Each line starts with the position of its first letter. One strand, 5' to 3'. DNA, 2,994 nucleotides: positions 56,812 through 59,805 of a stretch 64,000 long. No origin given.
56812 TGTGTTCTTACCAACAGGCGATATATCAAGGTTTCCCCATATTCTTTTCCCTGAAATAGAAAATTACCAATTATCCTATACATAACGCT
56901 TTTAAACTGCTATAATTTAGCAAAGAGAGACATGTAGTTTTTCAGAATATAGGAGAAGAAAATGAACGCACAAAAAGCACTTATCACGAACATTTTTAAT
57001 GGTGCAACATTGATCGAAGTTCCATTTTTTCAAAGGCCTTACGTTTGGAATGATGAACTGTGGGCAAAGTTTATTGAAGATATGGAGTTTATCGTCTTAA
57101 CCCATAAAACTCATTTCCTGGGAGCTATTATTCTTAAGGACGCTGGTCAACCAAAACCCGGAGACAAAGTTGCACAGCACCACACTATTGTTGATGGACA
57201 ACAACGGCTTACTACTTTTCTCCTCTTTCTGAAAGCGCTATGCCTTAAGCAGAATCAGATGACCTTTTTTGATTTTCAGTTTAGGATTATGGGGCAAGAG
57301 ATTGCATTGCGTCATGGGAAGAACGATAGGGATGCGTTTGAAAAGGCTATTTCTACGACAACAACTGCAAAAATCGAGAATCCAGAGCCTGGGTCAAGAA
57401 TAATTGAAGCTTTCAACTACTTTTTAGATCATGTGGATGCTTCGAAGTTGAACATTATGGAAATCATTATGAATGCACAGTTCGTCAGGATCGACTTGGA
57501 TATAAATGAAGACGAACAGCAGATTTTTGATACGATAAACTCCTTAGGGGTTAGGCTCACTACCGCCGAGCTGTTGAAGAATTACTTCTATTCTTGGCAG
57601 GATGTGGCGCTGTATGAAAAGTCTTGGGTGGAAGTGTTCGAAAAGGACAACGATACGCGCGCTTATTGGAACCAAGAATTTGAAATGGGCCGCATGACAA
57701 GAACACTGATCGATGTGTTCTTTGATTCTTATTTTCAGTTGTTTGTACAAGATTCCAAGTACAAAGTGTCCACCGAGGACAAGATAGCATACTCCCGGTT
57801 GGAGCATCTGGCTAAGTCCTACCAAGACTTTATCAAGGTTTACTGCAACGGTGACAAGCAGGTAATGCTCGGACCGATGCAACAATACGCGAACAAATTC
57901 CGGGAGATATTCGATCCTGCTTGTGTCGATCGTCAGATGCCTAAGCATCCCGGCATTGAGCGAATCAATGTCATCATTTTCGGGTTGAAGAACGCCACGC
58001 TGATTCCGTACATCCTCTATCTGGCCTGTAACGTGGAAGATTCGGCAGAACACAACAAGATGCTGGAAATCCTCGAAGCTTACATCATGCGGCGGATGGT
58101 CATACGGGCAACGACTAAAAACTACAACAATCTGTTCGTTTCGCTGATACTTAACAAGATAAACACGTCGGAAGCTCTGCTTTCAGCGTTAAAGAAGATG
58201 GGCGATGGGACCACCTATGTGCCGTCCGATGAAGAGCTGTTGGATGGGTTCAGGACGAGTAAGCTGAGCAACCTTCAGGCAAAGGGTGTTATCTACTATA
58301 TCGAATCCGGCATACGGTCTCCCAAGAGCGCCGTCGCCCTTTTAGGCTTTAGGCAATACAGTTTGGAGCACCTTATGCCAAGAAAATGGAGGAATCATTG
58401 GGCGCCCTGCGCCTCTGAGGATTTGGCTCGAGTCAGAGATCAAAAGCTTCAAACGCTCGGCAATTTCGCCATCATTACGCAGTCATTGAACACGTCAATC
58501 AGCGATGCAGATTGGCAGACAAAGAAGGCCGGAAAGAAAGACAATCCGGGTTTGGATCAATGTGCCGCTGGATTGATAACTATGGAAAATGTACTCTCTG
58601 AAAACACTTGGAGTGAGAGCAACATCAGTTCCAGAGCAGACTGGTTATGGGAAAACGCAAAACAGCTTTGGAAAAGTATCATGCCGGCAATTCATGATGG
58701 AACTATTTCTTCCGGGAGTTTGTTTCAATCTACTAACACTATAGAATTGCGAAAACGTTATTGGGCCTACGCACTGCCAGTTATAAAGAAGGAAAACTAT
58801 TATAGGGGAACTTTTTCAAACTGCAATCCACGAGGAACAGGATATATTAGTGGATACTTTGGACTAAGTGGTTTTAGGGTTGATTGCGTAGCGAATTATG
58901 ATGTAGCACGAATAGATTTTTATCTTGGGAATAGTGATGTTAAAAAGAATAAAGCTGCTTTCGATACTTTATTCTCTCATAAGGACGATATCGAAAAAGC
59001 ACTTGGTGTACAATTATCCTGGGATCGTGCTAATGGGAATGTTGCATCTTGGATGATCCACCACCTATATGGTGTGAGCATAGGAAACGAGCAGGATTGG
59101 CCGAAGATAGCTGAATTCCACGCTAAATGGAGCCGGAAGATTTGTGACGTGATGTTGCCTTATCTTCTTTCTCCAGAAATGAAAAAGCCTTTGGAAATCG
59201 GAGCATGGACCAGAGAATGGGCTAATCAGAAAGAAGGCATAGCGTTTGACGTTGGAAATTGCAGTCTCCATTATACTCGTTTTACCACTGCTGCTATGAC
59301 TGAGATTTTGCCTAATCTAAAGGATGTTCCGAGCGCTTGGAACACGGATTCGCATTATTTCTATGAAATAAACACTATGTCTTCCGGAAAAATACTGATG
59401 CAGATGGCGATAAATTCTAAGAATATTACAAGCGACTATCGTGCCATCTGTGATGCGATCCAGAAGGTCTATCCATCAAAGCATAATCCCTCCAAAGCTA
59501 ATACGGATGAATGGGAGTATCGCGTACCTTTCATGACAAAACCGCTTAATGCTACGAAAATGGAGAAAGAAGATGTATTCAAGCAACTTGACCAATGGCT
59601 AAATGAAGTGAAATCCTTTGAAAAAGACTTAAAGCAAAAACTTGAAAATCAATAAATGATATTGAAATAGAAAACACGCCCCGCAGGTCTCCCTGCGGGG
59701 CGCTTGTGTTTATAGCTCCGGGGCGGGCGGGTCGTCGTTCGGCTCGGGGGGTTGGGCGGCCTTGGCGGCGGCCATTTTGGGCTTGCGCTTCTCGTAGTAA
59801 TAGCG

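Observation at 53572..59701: Three related GC-rich hairpins mark every module boundary in the right-hand part of the island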

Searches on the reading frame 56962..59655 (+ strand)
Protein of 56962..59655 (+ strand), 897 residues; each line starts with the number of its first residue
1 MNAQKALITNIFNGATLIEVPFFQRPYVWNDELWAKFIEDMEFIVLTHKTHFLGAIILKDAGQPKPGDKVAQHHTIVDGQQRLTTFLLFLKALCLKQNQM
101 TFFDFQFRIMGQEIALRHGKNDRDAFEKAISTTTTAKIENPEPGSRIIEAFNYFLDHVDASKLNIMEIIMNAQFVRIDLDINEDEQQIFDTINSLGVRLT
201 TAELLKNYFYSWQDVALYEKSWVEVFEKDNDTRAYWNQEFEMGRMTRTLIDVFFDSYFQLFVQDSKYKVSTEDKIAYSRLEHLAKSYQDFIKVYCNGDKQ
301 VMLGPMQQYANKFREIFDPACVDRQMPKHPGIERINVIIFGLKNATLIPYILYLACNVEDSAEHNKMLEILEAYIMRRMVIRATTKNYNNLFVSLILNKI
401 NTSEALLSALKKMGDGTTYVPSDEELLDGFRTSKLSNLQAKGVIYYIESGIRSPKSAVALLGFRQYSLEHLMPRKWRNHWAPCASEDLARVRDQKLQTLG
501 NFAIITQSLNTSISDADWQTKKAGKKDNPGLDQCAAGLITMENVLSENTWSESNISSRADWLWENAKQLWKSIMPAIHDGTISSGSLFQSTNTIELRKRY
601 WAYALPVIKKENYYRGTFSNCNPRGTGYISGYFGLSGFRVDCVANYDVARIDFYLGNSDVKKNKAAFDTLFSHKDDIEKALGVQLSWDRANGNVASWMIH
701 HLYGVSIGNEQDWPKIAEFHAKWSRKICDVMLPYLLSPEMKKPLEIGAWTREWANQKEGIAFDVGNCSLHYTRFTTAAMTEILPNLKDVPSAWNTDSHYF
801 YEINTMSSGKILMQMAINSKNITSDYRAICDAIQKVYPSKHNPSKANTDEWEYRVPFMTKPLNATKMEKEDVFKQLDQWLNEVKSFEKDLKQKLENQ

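Call 13: search_protein_families(library=pfam, proteins=[window:56962-59655:+], max_evalue=0.01)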
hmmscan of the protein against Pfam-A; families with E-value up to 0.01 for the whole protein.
window:56962-59655:+ (897 aa): 4 families
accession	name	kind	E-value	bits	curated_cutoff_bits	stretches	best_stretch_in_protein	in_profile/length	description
PF03235.19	GmrSD_N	-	1.3e-33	117.3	33.2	1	8-209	1-198/199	GmrSD restriction endonuclease, N-terminal domain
PF14088.11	DUF4268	-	9.8e-25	87.6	27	1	596-734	1-139/140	Domain of unknown function (DUF4268)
PF07510.16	GmrSD_C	-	4.1e-14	53.1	23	1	421-563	2-136/138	GmrSD restriction endonucleases, C-terminal domain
PF15084.11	DUF4550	-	0.008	17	27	0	222-275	38-90/95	Domain of unknown function (DUF4550)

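Call 24: find_encoding_contigs(protein=window:56962-59655:+, flank=6000, max_places=10)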
Protein window:56962-59655:+ (897 aa): 22 contigs read that carry it; 10 places shown.
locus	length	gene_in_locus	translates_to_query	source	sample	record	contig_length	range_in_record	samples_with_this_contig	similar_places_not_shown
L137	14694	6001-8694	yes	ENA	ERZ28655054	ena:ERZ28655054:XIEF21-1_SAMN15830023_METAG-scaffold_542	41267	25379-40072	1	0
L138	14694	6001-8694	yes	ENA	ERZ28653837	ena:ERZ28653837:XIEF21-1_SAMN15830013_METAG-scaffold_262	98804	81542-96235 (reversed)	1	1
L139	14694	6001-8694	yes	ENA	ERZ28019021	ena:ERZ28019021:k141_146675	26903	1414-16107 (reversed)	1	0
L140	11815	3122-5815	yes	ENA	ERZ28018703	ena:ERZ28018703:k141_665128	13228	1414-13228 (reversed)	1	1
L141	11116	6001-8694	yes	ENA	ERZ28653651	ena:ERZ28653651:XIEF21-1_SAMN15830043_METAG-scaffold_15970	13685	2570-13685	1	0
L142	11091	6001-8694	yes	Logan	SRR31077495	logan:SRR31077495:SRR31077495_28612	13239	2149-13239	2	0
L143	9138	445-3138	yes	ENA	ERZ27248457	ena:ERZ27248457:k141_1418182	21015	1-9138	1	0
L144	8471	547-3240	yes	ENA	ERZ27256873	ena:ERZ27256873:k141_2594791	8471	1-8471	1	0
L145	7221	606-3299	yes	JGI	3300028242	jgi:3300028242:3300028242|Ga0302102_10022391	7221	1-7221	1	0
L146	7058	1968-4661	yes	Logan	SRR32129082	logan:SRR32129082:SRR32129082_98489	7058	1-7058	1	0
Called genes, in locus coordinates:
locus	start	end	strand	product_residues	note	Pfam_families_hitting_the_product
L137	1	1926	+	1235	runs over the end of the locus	-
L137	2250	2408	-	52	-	-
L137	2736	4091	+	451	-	PF01554:MatE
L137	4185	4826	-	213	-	PF16475:DUF5052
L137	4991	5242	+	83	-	PF02604:PhdYeFM_antitox (weak)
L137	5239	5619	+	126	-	PF02661:Fic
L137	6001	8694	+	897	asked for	PF03235:GmrSD_N, PF07510:GmrSD_C, PF14088:DUF4268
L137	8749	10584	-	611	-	PF00239:Resolvase, PF07508:Recombinase, PF13408:Zn_ribbon_recom, PF14287:DUF4368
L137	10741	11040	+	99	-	-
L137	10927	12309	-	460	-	PF03432:Relaxase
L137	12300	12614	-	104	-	PF21983:NikA-like, PF05713:MobC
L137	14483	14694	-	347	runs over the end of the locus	PF02661:Fic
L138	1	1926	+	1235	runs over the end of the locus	-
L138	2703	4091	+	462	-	PF01554:MatE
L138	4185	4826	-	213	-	PF16475:DUF5052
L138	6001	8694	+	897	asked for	PF03235:GmrSD_N, PF07510:GmrSD_C, PF14088:DUF4268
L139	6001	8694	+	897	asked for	PF03235:GmrSD_N, PF07510:GmrSD_C, PF14088:DUF4268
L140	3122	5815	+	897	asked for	PF03235:GmrSD_N, PF07510:GmrSD_C, PF14088:DUF4268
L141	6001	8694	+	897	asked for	PF03235:GmrSD_N, PF07510:GmrSD_C, PF14088:DUF4268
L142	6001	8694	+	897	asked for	PF03235:GmrSD_N, PF07510:GmrSD_C, PF14088:DUF4268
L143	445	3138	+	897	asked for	PF03235:GmrSD_N, PF07510:GmrSD_C, PF14088:DUF4268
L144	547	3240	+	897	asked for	PF03235:GmrSD_N, PF07510:GmrSD_C, PF14088:DUF4268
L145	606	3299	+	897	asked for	PF03235:GmrSD_N, PF07510:GmrSD_C, PF14088:DUF4268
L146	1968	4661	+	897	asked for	PF03235:GmrSD_N, PF07510:GmrSD_C, PF14088:DUF4268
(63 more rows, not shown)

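Call 51: search_protein_families(library=padloc, proteins=[window:56962-59655:+], max_evalue=0.001)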
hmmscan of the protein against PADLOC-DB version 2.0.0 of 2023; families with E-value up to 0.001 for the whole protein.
window:56962-59655:+ (897 aa): 29 families (the best 25 are shown)
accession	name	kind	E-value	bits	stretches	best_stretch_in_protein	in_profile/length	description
PDLC02693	Orf5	-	5.8e-47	158.9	1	11-570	2-542/543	Orf5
PDLC04154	HEC-06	-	1e-40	137.9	1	2-572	8-566/569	-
PDLC04155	HEC-06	-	2.9e-36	123.1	2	4-224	8-254/562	-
PDLC04157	HEC-06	-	8.8e-36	121.6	2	17-226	22-252/558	-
PDLC02687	Orf5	-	1.3e-31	108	2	120-523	133-519/543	Orf5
PDLC02695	Orf5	-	2.2e-25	87.1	1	2-98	4-103/601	Orf5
PDLC03655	mREase_IV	-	1.6e-23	81.1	2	166-433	212-464/629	Type IV methyl-directed restriction enzyme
PDLC02700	Orf5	-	7.8e-23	79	1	18-570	12-555/555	Orf5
PDLC02702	Orf5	-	4.6e-22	76.5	1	20-571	5-542/543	Orf5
PDLC04913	PDC-S11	-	5.9e-19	66.3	1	590-735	222-364/375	-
PDLC02701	Orf5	-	7e-19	65.7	1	9-102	11-108/596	Orf5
PDLC02691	Orf5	-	2.1e-16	57.6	2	9-93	11-90/579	Orf5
PDLC02792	SspE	-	6e-15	52.6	2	19-94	25-111/771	SspE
PDLC04914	PDC-S11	-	1.4e-14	52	1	593-735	166-308/314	-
PDLC04972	PDC-S26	-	1.6e-14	52.1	1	746-894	244-389/397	-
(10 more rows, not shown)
